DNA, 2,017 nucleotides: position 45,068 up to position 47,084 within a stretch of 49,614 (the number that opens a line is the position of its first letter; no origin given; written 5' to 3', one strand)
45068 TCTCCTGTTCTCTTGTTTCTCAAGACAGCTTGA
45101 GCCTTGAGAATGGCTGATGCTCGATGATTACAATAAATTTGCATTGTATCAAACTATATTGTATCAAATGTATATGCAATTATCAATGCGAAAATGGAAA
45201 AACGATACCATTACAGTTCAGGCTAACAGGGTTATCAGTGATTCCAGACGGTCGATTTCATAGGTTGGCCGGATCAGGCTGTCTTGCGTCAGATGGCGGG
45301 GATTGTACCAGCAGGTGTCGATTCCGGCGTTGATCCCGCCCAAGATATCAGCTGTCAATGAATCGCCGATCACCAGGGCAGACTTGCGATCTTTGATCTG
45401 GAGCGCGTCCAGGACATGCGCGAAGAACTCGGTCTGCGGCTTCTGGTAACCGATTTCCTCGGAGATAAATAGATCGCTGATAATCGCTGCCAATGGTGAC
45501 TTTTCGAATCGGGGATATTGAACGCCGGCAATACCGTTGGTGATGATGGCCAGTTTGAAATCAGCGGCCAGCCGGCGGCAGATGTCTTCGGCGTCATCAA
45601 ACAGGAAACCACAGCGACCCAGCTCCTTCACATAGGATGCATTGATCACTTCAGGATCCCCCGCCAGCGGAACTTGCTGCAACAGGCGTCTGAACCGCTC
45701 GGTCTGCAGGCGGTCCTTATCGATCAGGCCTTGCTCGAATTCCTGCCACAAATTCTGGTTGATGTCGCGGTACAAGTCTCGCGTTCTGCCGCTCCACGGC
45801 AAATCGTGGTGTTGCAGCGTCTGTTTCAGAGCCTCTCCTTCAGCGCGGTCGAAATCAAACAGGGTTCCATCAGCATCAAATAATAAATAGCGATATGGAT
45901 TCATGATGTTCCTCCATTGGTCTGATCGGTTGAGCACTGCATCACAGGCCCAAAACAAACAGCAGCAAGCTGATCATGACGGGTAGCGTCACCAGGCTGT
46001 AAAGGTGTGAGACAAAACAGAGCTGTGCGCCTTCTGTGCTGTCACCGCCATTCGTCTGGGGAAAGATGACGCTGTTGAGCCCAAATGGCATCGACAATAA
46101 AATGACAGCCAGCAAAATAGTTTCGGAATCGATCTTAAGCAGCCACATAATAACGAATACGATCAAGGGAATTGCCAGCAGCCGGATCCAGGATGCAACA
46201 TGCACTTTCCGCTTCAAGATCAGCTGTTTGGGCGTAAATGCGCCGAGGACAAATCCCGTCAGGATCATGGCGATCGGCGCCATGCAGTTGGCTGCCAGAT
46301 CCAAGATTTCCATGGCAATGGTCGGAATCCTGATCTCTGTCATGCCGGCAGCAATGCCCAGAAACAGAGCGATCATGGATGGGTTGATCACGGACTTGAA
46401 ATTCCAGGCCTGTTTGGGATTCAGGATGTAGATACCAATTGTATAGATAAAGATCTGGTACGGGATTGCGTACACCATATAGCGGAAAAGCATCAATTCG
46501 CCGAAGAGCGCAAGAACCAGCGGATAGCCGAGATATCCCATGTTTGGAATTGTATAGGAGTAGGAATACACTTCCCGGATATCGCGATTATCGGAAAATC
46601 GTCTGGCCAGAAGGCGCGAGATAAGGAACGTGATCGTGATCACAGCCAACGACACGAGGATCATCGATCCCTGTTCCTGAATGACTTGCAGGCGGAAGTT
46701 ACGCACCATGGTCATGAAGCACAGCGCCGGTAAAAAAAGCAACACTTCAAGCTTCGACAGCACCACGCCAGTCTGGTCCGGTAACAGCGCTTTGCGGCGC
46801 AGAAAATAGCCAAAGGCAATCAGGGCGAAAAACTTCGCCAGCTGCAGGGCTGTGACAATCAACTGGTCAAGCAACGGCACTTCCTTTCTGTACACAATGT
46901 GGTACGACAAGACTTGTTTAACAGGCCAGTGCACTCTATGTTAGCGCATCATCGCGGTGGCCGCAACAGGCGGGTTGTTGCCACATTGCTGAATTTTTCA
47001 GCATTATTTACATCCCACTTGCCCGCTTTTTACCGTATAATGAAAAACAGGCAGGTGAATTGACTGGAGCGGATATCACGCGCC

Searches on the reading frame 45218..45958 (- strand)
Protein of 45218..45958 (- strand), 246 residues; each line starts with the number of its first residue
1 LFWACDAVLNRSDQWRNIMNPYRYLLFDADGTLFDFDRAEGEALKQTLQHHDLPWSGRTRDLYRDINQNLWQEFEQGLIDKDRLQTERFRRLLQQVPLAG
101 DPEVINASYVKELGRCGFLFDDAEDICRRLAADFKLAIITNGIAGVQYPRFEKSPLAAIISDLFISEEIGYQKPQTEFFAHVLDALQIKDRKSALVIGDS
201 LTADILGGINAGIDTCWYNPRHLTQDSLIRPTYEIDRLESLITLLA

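Call 59: search_protein_families(library=pfam, proteins=[window:45218-45958:-], max_evalue=0.001)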
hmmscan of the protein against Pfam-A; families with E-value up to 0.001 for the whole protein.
window:45218-45958:- (246 aa): 3 families
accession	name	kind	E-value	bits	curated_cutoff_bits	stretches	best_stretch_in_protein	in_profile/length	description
PF00702.32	Hydrolase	-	8.5e-16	59.3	26.4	1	23-212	2-191/191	haloacid dehalogenase-like hydrolase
PF13419.12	HAD_2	-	2.7e-15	57.4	23.8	1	25-217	1-177/178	Haloacid dehalogenase-like hydrolase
PF13242.12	Hydrolase_like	-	8.7e-09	35.6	22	1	172-219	3-49/75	HAD-hyrolase-like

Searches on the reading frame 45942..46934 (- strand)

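Call 59: search_protein_families(library=pfam, proteins=[window:45942-46934:-], max_evalue=0.001)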
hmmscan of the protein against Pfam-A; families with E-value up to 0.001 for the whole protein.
window:45942-46934:- (330 aa): 1 family
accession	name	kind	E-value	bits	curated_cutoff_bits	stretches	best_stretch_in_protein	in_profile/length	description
PF03547.23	Mem_trans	-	1.1e-33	116.8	25.7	2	31-175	5-151/343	Membrane transport protein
